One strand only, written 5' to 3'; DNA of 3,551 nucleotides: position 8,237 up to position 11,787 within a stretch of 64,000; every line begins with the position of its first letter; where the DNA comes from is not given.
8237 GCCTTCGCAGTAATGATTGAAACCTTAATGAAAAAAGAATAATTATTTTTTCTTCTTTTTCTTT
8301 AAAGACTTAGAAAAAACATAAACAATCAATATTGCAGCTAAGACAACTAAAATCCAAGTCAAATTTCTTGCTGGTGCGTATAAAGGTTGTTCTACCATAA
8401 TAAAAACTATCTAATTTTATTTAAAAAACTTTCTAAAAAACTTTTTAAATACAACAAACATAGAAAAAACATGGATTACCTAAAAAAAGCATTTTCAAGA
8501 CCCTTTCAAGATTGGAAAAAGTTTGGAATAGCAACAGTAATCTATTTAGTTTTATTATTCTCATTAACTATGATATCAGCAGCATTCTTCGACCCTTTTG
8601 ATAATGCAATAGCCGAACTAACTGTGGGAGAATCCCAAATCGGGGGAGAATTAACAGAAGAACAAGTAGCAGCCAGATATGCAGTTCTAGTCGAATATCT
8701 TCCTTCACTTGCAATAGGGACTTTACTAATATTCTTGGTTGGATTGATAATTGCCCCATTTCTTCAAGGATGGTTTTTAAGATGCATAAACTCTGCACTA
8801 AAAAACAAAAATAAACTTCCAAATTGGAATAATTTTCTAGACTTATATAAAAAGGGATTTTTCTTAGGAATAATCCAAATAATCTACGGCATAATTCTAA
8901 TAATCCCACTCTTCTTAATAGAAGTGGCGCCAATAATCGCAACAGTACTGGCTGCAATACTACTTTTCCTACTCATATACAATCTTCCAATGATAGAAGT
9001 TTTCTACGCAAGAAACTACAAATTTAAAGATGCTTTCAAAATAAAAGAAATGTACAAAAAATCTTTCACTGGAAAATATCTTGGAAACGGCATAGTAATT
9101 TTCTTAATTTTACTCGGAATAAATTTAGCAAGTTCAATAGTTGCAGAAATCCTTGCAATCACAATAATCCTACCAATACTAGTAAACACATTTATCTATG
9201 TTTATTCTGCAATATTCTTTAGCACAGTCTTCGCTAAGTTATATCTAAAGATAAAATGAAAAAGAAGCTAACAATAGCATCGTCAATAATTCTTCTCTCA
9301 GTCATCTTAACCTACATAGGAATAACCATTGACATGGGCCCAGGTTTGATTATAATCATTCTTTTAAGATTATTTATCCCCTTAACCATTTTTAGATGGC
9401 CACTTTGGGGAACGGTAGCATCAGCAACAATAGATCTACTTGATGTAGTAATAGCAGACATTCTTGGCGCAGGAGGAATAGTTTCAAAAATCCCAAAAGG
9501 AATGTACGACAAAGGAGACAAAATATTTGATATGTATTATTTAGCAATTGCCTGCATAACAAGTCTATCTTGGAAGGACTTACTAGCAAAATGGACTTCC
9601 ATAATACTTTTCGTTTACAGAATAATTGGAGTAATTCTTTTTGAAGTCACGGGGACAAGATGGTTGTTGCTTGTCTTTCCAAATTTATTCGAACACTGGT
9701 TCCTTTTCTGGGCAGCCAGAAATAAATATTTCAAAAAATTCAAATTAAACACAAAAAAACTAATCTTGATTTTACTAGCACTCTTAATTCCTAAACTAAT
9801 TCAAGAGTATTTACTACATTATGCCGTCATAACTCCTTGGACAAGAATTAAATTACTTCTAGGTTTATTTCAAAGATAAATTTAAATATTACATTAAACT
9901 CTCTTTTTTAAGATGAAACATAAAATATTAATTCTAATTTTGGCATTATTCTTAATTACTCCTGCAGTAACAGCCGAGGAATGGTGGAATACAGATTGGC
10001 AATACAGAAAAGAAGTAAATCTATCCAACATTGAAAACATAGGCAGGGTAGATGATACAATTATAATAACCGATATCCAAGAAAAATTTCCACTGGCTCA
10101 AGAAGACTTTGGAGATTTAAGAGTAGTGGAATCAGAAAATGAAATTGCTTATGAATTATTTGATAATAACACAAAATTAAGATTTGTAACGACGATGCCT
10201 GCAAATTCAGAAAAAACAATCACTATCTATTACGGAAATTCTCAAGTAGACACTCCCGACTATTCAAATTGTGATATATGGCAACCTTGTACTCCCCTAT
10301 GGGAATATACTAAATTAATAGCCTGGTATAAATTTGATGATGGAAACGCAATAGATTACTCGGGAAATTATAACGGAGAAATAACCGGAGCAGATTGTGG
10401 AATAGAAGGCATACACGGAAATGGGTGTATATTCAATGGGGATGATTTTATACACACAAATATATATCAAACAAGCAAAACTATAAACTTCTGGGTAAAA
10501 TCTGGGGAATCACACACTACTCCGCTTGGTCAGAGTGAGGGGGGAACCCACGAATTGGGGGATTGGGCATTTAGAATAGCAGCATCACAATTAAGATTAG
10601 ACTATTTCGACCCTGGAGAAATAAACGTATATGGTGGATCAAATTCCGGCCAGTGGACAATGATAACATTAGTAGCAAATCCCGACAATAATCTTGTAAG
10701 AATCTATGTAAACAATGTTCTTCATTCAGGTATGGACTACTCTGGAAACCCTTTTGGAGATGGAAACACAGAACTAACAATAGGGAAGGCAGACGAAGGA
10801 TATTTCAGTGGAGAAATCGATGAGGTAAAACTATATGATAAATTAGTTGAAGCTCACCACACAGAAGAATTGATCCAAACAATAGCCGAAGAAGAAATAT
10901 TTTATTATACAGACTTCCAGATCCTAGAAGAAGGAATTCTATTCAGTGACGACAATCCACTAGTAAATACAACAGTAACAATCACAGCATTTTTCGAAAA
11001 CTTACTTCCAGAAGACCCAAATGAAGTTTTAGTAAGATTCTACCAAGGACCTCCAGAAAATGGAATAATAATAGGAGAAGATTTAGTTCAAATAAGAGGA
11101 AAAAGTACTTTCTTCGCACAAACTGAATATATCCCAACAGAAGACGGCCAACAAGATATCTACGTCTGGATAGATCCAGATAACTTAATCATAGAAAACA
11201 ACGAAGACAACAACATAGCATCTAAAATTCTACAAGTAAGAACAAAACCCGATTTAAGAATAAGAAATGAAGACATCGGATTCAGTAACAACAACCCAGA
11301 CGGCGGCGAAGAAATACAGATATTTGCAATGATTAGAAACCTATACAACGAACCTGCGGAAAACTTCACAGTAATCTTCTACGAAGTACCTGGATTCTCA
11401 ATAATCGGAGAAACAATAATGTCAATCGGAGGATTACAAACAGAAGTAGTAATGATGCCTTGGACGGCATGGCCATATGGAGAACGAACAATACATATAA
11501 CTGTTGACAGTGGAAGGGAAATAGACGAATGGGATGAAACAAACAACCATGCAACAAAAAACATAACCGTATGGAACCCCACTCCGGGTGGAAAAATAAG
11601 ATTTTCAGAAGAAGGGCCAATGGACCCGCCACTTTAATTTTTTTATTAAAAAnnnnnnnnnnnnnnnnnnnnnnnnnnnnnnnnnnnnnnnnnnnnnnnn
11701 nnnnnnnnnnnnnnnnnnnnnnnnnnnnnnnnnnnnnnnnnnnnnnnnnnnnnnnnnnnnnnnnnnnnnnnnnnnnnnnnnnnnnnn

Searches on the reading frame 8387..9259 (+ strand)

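Call 16: search_protein_families(library=pfam, proteins=[window:8387-9259:+], max_evalue=0.00001)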
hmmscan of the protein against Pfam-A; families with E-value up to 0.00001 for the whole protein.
window:8387-9259:+ (290 aa): 1 family
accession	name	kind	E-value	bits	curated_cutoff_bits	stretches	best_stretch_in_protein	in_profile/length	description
PF13197.11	DUF4013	-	2.8e-14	53.8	26.9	1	114-252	4-166/168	Protein of unknown function (DUF4013)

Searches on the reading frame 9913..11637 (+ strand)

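Call 16: search_protein_families(library=pfam, proteins=[window:9913-11637:+], max_evalue=0.00001)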
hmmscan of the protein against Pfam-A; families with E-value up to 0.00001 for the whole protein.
window:9913-11637:+ (574 aa): 2 families
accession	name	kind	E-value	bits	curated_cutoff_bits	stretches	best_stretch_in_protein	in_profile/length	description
PF07705.17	CARDB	-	3.2e-16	59.8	22.7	1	445-549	1-101/101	CARDB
PF13385.13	Laminin_G_3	-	7.5e-12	46.1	27.6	1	186-314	16-147/151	Concanavalin A-like lectin/glucanases superfamily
